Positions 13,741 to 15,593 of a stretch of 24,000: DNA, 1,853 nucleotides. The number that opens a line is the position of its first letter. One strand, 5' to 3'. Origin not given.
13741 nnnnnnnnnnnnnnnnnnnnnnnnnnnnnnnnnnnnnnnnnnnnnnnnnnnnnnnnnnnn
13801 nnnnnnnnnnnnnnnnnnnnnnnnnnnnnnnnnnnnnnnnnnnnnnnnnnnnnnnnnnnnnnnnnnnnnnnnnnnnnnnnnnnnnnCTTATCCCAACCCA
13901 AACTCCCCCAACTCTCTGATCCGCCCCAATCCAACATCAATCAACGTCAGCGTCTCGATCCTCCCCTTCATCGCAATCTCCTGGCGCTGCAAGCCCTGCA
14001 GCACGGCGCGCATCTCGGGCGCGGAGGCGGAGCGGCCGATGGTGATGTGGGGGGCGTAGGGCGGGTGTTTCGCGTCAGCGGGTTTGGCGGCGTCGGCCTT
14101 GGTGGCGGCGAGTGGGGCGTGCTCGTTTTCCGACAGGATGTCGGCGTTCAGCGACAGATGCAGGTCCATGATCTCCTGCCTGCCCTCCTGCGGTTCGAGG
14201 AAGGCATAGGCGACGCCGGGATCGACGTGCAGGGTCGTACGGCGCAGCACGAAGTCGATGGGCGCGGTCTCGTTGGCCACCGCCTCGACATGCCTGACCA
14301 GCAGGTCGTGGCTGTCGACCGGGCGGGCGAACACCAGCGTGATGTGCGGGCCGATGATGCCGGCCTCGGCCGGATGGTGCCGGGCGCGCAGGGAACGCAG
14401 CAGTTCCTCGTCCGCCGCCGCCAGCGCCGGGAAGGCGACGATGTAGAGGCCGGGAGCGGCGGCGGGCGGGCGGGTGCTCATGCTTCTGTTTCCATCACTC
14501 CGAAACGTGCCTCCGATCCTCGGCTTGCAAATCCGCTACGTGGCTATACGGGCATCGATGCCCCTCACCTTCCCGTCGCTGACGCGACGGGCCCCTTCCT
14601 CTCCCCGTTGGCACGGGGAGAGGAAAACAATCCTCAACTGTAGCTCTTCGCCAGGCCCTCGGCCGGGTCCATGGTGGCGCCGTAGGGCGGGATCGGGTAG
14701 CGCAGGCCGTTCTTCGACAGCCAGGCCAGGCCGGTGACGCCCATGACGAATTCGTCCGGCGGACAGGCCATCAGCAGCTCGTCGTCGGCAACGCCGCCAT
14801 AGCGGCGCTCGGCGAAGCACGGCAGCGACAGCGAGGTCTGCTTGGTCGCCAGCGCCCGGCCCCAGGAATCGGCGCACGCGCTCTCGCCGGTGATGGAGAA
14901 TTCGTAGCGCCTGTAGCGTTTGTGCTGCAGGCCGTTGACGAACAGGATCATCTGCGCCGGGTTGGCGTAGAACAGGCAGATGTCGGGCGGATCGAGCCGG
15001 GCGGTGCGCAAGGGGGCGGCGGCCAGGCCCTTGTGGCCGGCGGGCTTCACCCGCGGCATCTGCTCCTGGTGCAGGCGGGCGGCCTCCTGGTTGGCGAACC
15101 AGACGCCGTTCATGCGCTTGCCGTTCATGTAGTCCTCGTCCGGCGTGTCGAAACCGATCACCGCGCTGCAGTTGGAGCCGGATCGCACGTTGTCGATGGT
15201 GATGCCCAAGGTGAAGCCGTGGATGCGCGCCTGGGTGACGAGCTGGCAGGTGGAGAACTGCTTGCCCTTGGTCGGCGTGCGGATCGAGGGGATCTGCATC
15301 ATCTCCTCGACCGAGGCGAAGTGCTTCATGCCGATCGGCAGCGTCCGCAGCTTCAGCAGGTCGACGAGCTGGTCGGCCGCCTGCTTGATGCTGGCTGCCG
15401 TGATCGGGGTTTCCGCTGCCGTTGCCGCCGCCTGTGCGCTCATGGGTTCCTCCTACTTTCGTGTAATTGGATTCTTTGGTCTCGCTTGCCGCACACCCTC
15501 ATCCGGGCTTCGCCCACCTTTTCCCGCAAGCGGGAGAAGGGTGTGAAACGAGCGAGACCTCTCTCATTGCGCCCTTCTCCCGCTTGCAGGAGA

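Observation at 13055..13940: AT-rich ~0.85-kb island carrying a single orphan gene (helical domain plus double zinc ribbon) spliced between yaiI and a 2H-phosphoesterase gene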

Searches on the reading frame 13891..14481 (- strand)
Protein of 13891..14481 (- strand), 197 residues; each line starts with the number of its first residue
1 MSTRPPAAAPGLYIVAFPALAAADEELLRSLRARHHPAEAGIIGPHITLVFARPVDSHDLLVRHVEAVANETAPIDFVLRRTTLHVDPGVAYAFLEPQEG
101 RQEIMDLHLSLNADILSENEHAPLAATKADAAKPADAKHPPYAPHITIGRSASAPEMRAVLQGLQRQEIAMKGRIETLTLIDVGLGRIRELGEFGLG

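Call 5: search_protein_families(library=pfam, proteins=[window:13891-14481:-], max_evalue=1)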
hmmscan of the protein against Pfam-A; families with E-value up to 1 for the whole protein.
window:13891-14481:- (197 aa): 3 families
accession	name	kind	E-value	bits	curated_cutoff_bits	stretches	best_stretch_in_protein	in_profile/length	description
PF13563.12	2_5_RNA_ligase2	-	1.4e-17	64.6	27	1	26-182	8-147/152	2'-5' RNA ligase superfamily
PF02834.22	LigT_PEase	-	2.7e-07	31.1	23.3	2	26-85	9-77/87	LigT like Phosphoesterase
PF23474.1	Acb1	-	0.23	11.6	27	0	73-160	44-120/144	Anti-CBASS protein Acb1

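Call 6: search_protein_families(library=padloc, proteins=[window:13891-14481:-], max_evalue=1)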
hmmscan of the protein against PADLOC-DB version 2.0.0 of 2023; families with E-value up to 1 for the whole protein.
window:13891-14481:- (197 aa): 0 families

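Call 7: search_protein_families(library=ncbifam, proteins=[window:13891-14481:-], max_evalue=1)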
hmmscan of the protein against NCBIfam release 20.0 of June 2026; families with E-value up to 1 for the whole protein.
window:13891-14481:- (197 aa): 2 families
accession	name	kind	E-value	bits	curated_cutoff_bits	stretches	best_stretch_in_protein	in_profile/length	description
NF010223.0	PRK13679.1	equivalog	3.5e-10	40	129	1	14-181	5-151/170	hypothetical protein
TIGR02258.1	2_5_ligase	equivalog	0.0028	17.6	65.7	1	128-169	105-150/180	RNA 2',3'-cyclic phosphodiesterase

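Call 56: find_homologous_proteins(query=window:13891-14481:-, max_evalue=1e-10)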
Query window:13891-14481:- (197 aa): 18 proteins with E <= 1e-10 among 1991 candidates.
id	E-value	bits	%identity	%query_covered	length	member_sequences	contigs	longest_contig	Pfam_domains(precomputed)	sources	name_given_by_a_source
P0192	1.2e-111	389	92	99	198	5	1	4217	PF02834.23,PF13563.13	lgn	-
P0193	7.7e-110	383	90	99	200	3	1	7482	PF02834.23,PF13563.13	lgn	-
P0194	3.7e-99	348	84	99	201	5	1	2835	PF13563.13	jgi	jgi:2'-5' RNA ligase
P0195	6.3e-99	347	84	100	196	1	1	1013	PF02834.23,PF13563.13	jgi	jgi:2'-5' RNA ligase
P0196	2.0e-97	342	82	100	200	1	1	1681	PF02834.23,PF13563.13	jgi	jgi:2'-5' RNA ligase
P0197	3.6e-95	335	81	100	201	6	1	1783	PF02834.23,PF13563.13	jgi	jgi:2'-5' RNA ligase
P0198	2.5e-93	329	79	100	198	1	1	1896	PF02834.23,PF13563.13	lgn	-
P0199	3.0e-92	326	78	100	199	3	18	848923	PF02834.23,PF13563.13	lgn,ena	-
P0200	2.2e-91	323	78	100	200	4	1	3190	PF02834.23,PF13563.13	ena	-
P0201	6.5e-90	318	77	100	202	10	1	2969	PF02834.23,PF13563.13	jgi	-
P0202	2.5e-89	316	76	99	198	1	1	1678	PF02834.23,PF13563.13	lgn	-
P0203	7.2e-89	315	77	99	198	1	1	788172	PF13563.13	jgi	jgi:2'-5' RNA ligase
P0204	9.6e-88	311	76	100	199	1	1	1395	PF02834.23,PF13563.13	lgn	-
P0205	7.9e-55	204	69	79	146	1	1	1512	PF13563.13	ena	-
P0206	2.5e-50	189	53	94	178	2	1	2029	PF02834.23,PF13563.13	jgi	jgi:2'-5' RNA ligase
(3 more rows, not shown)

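Call 58: find_encoding_contigs(protein=P0193, flank=8000, max_places=2)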
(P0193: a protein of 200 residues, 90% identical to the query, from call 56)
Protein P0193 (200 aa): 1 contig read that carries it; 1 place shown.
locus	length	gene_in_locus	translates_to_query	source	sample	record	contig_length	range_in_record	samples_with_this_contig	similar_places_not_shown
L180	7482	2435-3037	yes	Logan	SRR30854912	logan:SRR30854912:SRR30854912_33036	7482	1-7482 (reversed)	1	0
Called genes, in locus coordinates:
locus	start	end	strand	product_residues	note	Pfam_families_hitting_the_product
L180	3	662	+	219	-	?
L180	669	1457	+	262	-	PF00561:Abhydrolase_1, PF00756:Esterase (faint), PF12146:Hydrolase_4, PF00975:Thioesterase (weak), PF12697:Abhydrolase_6, PF03096:Ndr (faint), PF06821:Ser_hydrolase (faint)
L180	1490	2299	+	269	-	PF02596:DUF169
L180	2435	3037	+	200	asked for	PF13563:2_5_RNA_ligase2, PF02834:LigT_PEase (faint)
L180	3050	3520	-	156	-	PF02639:DUF188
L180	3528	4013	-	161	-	PF14539:DUF4442 (weak), PF20789:4HBT_3C (weak), PF03061:4HBT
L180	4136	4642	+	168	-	PF22381:Staph_reg_Sar_Rot (faint), PF25213:HVO_A0261_N (weak), PF01047:MarR, PF12802:MarR_2, PF13412:HTH_24 (weak)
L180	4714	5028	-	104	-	PF14333:DUF4389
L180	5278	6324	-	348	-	PF08240:ADH_N, PF00107:ADH_zinc_N, PF13602:ADH_zinc_N_2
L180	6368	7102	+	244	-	-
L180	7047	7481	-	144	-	?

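Call 59: find_encoding_contigs(protein=P0192, flank=8000, max_places=2)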
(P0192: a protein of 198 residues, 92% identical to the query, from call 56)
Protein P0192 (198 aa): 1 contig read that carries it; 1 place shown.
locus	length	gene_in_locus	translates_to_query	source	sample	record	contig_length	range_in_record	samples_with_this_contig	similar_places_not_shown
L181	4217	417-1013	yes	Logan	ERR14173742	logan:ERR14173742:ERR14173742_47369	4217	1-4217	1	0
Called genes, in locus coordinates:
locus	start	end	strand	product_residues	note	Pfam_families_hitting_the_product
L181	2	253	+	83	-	?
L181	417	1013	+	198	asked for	PF13563:2_5_RNA_ligase2, PF02834:LigT_PEase (faint)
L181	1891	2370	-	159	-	PF02639:DUF188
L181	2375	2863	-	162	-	PF03061:4HBT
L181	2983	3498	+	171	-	PF25213:HVO_A0261_N (weak), PF12802:MarR_2, PF01047:MarR, PF13412:HTH_24 (weak)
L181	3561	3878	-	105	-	PF14333:DUF4389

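Call 60: find_encoding_contigs(protein=P0199, flank=8000, max_places=2)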
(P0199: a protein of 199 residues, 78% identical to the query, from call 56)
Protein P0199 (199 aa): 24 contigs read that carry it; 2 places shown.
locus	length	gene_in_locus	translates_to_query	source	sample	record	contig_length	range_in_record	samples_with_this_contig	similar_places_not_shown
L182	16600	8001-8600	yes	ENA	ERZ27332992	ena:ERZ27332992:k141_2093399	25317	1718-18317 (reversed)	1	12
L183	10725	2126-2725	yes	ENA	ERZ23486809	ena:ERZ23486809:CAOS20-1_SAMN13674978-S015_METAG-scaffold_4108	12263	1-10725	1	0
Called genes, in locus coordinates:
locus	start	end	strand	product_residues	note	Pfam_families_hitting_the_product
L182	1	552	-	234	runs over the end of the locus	PF06242:TrcR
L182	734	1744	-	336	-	PF08240:ADH_N, PF00107:ADH_zinc_N, PF13602:ADH_zinc_N_2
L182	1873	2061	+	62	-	PF06698:DUF1192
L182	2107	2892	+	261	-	PF00106:adh_short, PF08659:KR, PF13561:adh_short_C2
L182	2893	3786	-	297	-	PF03631:Virul_fac_BrkB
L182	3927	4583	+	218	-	PF00578:AhpC-TSA, PF08534:Redoxin, PF10417:1-cysPrx_C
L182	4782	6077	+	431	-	PF01053:Cys_Met_Meta_PP, PF01041:DegT_DnrJ_EryC1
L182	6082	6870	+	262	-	PF00561:Abhydrolase_1, PF12146:Hydrolase_4, PF00975:Thioesterase (weak), PF12697:Abhydrolase_6, PF00756:Esterase (faint), PF03096:Ndr (faint)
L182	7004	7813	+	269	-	PF02596:DUF169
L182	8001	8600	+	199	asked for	PF02834:LigT_PEase (faint), PF13563:2_5_RNA_ligase2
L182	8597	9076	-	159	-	PF02639:DUF188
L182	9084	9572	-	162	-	PF03061:4HBT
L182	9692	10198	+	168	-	PF13545:HTH_Crp_2 (weak), PF25213:HVO_A0261_N, PF01047:MarR, PF12802:MarR_2, PF12840:HTH_20 (weak), PF13412:HTH_24 (weak), PF13463:HTH_27 (weak), PF25212:HVO_A0114 (weak), +1 more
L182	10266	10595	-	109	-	PF14333:DUF4389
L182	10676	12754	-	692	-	-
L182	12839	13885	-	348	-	PF08240:ADH_N, PF00107:ADH_zinc_N, PF13602:ADH_zinc_N_2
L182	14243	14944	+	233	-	PF00571:CBS, PF04972:BON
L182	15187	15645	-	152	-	PF00011:HSP20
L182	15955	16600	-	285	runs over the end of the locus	PF00583:Acetyltransf_1, PF13508:Acetyltransf_7 (weak), PF08445:FR47 (weak)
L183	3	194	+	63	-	?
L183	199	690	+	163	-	-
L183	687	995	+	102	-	PF12697:Abhydrolase_6 (weak), PF12146:Hydrolase_4 (weak)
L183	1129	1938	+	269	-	PF02596:DUF169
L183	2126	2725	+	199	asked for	PF02834:LigT_PEase (faint), PF13563:2_5_RNA_ligase2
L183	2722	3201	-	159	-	PF02639:DUF188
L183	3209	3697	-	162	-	PF03061:4HBT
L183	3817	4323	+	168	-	PF13545:HTH_Crp_2 (weak), PF25213:HVO_A0261_N, PF01047:MarR, PF12802:MarR_2, PF12840:HTH_20 (weak), PF13412:HTH_24 (weak), PF13463:HTH_27 (weak), PF25212:HVO_A0114 (weak), +1 more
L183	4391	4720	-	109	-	PF14333:DUF4389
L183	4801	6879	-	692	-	-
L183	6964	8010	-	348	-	PF08240:ADH_N, PF00107:ADH_zinc_N, PF13602:ADH_zinc_N_2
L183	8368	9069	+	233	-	PF00571:CBS, PF04972:BON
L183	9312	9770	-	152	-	PF00011:HSP20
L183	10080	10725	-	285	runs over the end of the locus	PF00583:Acetyltransf_1, PF13508:Acetyltransf_7 (weak), PF08445:FR47 (weak)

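Call 66: search_protein_families(library=pfam, proteins=[L181:1013-1753:-, L181:1760-1861:-], max_evalue=0.01)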
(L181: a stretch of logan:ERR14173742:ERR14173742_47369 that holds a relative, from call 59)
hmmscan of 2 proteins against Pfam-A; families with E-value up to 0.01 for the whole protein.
L181:1013-1753:- (247 aa): 1 family
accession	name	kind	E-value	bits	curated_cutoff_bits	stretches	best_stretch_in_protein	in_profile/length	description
PF14022.11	DUF4238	-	1.5e-15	57.9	27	1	4-231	35-273/281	Protein of unknown function (DUF4238)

L181:1760-1861:- (34 aa): 0 families

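Call 68: search_protein_families(library=padloc, proteins=[L181:1013-1753:-], max_evalue=0.001)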
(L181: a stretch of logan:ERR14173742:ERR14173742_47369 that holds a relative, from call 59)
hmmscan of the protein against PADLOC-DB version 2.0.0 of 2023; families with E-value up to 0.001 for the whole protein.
L181:1013-1753:- (247 aa): 0 families

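Call 78: search_protein_families(library=phrogs, proteins=[L181:1013-1753:-], max_evalue=1)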
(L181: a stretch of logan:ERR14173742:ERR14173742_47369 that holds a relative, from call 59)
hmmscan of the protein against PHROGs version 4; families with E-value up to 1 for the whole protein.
L181:1013-1753:- (247 aa): 3 families
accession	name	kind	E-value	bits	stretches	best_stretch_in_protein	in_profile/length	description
phrog_4385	-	unknown function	0.01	17.2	1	26-63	12-49/97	-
phrog_11851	-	unknown function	0.22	12.7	1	26-53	63-90/118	-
phrog_34496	-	unknown function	0.25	12.4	0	110-135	32-57/141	-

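Call 103: find_encoding_contigs(protein=P0194, flank=5000, max_places=4)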
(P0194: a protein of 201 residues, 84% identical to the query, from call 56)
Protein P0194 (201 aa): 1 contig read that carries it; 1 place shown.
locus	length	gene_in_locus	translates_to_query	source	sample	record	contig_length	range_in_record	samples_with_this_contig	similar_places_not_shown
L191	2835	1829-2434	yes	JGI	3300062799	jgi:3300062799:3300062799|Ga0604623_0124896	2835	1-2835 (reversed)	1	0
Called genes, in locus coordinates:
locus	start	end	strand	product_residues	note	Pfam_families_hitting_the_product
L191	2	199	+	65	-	?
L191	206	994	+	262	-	PF00561:Abhydrolase_1, PF12146:Hydrolase_4, PF00975:Thioesterase (faint), PF12697:Abhydrolase_6, PF03096:Ndr (faint)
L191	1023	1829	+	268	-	PF02596:DUF169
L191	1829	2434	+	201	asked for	PF13563:2_5_RNA_ligase2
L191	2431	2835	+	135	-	?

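Call 104: find_encoding_contigs(protein=P0203, flank=5000, max_places=3)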
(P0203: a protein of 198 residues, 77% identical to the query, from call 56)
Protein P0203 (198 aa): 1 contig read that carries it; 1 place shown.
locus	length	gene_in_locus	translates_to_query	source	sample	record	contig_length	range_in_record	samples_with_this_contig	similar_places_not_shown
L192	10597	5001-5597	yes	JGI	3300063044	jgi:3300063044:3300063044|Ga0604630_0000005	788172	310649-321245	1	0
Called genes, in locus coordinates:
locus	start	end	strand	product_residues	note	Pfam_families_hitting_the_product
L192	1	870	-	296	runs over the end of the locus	PF03631:Virul_fac_BrkB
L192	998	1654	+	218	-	PF00578:AhpC-TSA, PF08534:Redoxin, PF10417:1-cysPrx_C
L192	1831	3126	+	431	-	PF01053:Cys_Met_Meta_PP, PF00266:Aminotran_5 (faint), PF01041:DegT_DnrJ_EryC1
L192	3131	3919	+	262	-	PF00561:Abhydrolase_1, PF12146:Hydrolase_4, PF00756:Esterase (faint), PF00975:Thioesterase (weak), PF12697:Abhydrolase_6, PF03096:Ndr (faint)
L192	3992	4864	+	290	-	PF02596:DUF169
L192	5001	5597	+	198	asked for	PF13563:2_5_RNA_ligase2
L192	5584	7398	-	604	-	-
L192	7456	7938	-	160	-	PF02639:DUF188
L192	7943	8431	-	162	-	PF14539:DUF4442 (weak), PF03061:4HBT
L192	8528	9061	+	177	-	PF25213:HVO_A0261_N (weak), PF01047:MarR, PF12802:MarR_2, PF13412:HTH_24 (weak), PF08279:HTH_11 (faint)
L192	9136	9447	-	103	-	PF14333:DUF4389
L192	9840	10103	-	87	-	PF00107:ADH_zinc_N (weak), PF13602:ADH_zinc_N_2 (weak)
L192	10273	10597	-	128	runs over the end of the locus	PF14552:Tautomerase_2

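Call 108: search_protein_families(library=padloc, proteins=[L191:2431-2835:+, L192:5587-7398:-], max_evalue=0.1)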
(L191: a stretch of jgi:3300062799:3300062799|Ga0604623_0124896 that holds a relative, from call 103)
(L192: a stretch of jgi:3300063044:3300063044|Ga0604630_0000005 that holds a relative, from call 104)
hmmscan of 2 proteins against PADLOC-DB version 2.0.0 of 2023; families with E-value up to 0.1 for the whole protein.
L191:2431-2835:+ (135 aa): 1 family
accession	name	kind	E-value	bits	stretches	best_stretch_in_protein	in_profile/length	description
PDLC02294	AbiEii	-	0.014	13.2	1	69-117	168-215/260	AbiEii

L192:5587-7398:- (604 aa): 0 families

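Call 110: search_solved_structures(query=L191:2431-2835:+, max_evalue=10)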
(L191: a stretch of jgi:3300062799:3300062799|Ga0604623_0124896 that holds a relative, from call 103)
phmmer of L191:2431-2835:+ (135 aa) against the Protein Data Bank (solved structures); distinct sequences matched with E-value up to 10: 2.
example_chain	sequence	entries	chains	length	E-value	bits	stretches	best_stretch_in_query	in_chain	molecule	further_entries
9k8a_A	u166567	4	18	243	0.12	15.6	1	21-63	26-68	Cage-t32-Zn1-HEHE-34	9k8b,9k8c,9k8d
2ifa_A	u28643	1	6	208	0.53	13.5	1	3-26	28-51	Hypothetical protein SMU.260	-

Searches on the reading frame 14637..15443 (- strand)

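Call 5: search_protein_families(library=pfam, proteins=[window:14637-15443:-], max_evalue=1)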
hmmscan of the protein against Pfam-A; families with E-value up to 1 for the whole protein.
window:14637-15443:- (269 aa): 2 families
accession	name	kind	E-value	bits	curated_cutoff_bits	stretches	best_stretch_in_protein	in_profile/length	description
PF02596.20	DUF169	-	3.9e-42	144.9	27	1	26-233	2-204/209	Uncharacterised ArCR, COG2043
PF15338.11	TPIP1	-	0.082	13.4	27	1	51-96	34-79/123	p53-regulated apoptosis-inducing protein 1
